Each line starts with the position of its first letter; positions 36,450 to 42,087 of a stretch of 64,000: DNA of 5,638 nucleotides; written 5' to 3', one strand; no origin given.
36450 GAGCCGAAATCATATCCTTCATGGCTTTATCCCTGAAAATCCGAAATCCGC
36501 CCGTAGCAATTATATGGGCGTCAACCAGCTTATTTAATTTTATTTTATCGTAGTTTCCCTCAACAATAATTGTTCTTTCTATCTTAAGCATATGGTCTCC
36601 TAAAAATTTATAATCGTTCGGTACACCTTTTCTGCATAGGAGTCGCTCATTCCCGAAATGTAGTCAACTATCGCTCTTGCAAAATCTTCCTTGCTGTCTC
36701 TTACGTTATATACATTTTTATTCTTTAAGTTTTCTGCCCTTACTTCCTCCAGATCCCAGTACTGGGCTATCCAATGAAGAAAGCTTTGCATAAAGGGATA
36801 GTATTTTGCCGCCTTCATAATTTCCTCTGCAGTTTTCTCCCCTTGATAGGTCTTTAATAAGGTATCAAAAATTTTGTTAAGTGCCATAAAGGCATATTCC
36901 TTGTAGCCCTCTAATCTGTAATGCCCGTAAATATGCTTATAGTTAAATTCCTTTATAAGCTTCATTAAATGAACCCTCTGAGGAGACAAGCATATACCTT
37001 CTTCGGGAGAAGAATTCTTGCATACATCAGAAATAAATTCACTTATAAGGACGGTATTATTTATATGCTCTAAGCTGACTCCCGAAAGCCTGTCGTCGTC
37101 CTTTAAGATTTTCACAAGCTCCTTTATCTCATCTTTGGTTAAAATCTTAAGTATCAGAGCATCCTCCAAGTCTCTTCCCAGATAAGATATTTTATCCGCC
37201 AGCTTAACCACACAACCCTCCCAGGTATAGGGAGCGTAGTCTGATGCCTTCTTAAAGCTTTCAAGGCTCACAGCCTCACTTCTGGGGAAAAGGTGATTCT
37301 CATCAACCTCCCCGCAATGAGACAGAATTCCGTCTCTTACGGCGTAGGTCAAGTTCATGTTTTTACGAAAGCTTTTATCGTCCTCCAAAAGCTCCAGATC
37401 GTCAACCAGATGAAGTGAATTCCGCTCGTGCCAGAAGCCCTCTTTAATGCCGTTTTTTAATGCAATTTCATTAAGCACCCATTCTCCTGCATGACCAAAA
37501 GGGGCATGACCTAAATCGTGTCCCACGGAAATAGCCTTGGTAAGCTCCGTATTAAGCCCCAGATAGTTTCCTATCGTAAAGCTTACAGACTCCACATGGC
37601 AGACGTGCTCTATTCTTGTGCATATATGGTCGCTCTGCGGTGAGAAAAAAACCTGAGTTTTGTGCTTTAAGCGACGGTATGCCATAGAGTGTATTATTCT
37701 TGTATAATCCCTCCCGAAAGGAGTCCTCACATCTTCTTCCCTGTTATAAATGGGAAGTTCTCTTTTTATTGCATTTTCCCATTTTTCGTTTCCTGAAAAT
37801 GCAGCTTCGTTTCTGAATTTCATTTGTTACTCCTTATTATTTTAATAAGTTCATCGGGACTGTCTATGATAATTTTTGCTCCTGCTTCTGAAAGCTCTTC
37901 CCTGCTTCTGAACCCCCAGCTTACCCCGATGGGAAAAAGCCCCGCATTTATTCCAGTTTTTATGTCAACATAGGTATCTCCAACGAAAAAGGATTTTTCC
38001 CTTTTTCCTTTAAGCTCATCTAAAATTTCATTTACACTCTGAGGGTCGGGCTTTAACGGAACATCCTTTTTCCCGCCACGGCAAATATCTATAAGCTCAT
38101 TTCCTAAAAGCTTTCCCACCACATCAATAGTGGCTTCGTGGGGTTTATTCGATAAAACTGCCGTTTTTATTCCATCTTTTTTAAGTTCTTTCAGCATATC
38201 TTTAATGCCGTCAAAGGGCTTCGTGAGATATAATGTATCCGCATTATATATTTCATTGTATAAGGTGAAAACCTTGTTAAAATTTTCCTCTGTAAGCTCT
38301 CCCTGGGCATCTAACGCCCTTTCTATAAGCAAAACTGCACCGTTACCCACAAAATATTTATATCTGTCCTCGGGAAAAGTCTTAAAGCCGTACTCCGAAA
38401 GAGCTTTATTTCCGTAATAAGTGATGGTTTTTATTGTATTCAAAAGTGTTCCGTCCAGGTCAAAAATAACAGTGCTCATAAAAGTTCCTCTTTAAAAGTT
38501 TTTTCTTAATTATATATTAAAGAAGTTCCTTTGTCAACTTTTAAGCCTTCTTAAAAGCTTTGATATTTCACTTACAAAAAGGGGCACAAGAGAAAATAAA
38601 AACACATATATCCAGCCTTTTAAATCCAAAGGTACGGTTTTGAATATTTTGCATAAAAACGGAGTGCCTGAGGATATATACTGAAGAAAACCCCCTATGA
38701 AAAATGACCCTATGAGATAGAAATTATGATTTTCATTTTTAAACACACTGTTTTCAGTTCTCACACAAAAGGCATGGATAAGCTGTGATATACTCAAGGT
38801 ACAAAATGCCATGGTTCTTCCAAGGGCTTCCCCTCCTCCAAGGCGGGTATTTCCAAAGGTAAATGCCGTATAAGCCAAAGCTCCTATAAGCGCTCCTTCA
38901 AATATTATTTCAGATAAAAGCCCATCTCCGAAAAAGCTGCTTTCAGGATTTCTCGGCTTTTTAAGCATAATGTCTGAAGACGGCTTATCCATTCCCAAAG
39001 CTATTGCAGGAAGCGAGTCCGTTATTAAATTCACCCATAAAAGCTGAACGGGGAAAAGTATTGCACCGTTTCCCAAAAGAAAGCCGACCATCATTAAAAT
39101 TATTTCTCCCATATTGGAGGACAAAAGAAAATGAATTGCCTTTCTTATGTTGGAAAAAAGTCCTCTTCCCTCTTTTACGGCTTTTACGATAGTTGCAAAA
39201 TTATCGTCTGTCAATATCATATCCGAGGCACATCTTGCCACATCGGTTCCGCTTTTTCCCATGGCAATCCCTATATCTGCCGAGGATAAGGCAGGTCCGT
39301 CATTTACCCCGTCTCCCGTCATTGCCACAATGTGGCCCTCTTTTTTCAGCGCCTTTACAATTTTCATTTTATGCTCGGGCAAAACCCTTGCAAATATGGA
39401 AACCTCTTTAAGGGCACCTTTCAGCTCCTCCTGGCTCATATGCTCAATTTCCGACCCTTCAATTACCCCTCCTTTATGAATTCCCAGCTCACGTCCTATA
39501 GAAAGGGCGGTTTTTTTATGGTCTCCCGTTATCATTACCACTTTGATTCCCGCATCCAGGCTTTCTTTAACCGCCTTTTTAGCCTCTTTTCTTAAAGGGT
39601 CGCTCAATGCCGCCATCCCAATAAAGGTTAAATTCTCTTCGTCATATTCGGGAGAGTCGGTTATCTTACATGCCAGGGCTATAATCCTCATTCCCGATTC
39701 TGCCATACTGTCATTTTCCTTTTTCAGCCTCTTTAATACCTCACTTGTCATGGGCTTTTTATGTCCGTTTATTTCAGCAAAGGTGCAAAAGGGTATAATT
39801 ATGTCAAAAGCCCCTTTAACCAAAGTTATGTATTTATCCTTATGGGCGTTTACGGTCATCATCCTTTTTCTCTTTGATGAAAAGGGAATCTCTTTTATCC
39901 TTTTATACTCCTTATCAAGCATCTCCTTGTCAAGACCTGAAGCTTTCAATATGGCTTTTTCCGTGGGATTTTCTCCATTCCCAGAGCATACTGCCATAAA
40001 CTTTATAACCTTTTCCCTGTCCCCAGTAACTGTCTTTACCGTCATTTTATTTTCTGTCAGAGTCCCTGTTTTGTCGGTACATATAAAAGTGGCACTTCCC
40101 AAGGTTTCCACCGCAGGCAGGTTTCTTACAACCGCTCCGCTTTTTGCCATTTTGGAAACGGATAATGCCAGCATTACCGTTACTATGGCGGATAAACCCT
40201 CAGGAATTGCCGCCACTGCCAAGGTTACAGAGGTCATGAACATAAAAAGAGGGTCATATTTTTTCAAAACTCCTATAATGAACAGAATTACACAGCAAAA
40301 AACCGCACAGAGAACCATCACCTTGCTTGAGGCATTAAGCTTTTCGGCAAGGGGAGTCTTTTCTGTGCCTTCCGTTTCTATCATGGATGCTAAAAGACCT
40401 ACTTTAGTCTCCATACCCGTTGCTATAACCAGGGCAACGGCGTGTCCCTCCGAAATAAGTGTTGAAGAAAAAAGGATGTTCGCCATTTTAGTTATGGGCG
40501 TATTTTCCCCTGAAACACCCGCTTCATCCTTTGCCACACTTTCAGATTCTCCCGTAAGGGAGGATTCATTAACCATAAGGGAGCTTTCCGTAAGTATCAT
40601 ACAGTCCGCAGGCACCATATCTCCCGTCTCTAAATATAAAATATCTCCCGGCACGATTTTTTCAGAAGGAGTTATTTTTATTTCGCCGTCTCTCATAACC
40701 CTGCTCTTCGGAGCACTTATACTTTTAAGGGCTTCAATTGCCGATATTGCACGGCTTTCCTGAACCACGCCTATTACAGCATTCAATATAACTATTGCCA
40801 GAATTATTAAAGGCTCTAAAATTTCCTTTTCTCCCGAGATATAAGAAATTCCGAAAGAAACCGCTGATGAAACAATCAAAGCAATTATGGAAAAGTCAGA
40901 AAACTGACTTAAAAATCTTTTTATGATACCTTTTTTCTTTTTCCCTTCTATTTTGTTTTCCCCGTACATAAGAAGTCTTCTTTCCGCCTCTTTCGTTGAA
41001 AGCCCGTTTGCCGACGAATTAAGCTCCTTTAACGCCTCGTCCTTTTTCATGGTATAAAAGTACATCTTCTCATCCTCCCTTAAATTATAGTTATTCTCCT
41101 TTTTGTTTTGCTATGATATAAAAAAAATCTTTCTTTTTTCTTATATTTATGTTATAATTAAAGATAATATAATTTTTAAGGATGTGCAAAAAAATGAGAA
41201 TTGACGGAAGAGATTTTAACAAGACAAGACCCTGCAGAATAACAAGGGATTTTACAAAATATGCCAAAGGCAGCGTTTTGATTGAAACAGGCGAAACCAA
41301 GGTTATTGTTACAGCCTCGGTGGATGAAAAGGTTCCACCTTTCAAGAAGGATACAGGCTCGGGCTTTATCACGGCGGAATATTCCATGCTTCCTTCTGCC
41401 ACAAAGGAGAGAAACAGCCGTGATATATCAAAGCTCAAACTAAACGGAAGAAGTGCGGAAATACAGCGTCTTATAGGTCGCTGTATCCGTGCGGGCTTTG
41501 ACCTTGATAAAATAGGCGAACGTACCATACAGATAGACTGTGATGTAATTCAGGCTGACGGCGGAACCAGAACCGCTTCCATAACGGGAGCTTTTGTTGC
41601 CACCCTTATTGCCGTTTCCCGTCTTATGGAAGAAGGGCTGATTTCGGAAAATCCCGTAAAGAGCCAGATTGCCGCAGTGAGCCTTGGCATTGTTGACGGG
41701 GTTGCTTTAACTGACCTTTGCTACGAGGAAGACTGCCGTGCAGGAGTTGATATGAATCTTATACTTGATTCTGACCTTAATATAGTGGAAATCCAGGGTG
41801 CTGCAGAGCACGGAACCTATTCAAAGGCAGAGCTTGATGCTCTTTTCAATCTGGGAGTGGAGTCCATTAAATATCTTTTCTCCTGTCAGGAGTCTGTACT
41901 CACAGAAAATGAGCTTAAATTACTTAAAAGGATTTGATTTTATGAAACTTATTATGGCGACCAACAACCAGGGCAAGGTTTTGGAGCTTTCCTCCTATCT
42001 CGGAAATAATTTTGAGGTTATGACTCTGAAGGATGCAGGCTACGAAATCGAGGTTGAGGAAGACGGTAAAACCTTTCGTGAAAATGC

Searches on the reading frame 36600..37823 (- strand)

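Call 26: search_protein_families(library=pfam, proteins=[window:36600-37823:-], max_evalue=0.00001)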
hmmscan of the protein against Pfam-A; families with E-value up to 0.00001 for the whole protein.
window:36600-37823:- (407 aa): 2 families
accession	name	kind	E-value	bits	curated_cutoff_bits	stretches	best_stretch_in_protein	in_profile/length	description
PF13286.11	HD_assoc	-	2e-10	41.5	22.2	1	279-402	3-90/91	Phosphohydrolase-associated domain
PF01966.28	HD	-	2.3e-08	34.8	22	1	70-214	1-115/116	HD domain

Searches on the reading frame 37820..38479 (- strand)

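Call 26: search_protein_families(library=pfam, proteins=[window:37820-38479:-], max_evalue=0.00001)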
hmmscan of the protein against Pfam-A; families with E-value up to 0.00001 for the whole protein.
window:37820-38479:- (219 aa): 4 families
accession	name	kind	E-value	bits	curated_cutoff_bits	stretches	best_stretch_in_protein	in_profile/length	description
PF13419.12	HAD_2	-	5.5e-35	121.5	23.8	1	4-185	1-177/178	Haloacid dehalogenase-like hydrolase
PF00702.32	Hydrolase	-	3.7e-27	96.4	26.4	1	1-180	1-191/191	haloacid dehalogenase-like hydrolase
PF12710.13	HAD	-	9.3e-10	39.7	27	1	4-174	1-186/189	haloacid dehalogenase-like hydrolase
PF13242.12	Hydrolase_like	-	4.8e-08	33.2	22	1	143-205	4-69/75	HAD-hyrolase-like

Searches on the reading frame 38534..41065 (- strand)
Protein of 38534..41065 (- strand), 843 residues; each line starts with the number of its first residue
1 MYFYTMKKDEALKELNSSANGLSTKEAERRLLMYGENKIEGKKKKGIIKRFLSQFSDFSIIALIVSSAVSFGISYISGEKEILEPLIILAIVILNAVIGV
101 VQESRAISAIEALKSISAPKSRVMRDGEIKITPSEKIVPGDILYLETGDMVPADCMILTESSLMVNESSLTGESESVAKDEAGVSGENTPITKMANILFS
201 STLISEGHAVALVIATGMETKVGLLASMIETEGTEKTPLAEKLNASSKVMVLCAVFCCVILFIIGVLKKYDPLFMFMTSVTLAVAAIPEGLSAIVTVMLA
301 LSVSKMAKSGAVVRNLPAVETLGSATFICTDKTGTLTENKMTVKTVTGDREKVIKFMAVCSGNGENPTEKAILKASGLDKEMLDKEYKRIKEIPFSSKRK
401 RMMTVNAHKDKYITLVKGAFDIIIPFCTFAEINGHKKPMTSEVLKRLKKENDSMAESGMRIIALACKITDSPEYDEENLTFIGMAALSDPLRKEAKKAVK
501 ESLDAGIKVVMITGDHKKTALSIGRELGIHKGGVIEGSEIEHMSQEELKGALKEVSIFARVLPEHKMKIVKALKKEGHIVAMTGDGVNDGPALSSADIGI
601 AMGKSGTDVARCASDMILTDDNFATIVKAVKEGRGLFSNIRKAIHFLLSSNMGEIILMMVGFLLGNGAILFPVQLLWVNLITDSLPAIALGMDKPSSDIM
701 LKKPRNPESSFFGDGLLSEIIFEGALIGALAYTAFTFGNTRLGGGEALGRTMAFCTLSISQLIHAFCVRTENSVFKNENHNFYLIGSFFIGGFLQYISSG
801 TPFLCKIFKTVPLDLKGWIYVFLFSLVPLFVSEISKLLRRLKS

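Call 26: search_protein_families(library=pfam, proteins=[window:38534-41065:-], max_evalue=0.00001)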
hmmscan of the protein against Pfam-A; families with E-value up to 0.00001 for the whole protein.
window:38534-41065:- (843 aa): 5 families
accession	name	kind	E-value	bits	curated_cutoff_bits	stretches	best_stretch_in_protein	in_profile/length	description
PF00689.26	Cation_ATPase_C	-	2e-48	164.9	27.3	1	669-838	3-175/175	Cation transporting ATPase, C-terminus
PF00122.25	E1-E2_ATPase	-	6.3e-45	153.3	28.1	1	117-308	3-180/181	E1-E2 ATPase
PF00690.31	Cation_ATPase_N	-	1.2e-18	66.9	20.4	1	4-70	2-69/69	Cation transporter/ATPase, N-terminus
PF00702.32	Hydrolase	-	4.8e-17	63.4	26.4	1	328-597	4-191/191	haloacid dehalogenase-like hydrolase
PF13246.12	Cation_ATPase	-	8.4e-15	55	21.7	1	365-429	21-90/91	Cation transport ATPase (P-type)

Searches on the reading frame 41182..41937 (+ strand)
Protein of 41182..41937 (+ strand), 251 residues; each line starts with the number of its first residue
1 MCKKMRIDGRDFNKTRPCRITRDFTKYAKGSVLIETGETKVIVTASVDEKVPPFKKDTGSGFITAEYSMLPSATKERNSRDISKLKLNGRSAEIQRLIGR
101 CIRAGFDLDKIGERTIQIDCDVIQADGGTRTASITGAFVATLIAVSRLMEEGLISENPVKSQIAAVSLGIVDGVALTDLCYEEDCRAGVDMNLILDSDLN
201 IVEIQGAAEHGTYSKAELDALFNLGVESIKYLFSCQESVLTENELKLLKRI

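Call 26: search_protein_families(library=pfam, proteins=[window:41182-41937:+], max_evalue=0.00001)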
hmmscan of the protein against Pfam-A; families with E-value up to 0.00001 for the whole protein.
window:41182-41937:+ (251 aa): 2 families
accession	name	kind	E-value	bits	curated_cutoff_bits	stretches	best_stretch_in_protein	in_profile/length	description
PF01138.27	RNase_PH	-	3.9e-25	89.2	25.5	1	15-144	2-127/130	3' exoribonuclease family, domain 1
PF03725.20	RNase_PH_C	-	1.5e-07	31.7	20.8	1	163-227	3-66/67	3' exoribonuclease family, domain 2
